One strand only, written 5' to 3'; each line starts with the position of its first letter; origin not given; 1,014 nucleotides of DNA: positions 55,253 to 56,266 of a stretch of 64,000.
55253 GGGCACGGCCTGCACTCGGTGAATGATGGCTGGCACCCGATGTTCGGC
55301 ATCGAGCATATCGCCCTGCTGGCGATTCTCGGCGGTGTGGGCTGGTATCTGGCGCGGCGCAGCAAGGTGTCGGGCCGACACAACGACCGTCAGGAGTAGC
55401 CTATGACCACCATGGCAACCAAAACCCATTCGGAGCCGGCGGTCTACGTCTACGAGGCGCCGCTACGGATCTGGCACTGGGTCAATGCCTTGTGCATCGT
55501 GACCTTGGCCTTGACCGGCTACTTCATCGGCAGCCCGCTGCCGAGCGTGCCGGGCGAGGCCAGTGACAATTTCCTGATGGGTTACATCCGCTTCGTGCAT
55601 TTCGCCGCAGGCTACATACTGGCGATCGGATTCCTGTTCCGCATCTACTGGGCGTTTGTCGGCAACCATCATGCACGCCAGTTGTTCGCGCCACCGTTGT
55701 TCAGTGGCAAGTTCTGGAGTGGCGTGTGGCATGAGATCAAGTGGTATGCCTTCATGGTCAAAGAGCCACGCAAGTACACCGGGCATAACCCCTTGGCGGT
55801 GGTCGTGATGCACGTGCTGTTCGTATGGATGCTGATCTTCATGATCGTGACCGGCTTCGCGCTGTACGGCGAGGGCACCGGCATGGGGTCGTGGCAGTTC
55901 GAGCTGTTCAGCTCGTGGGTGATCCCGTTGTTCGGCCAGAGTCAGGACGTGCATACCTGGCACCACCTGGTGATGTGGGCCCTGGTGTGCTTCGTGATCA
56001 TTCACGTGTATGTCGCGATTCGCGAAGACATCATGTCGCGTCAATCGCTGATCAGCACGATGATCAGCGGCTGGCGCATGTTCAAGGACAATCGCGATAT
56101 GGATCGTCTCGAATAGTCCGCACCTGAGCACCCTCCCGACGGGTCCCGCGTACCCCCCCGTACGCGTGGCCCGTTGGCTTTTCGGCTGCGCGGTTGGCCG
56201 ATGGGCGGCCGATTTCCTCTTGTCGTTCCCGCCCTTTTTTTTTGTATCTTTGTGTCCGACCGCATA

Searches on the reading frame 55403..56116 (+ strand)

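Call 29: search_protein_families(library=pfam, proteins=[window:55403-56116:+], max_evalue=0.000001)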
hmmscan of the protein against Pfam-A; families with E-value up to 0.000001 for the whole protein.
window:55403-56116:+ (237 aa): 1 family
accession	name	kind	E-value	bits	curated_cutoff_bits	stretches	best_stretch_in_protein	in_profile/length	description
PF01292.26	Ni_hydr_CYTB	-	1.7e-33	116.4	30.1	1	16-223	1-179/179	Prokaryotic cytochrome b561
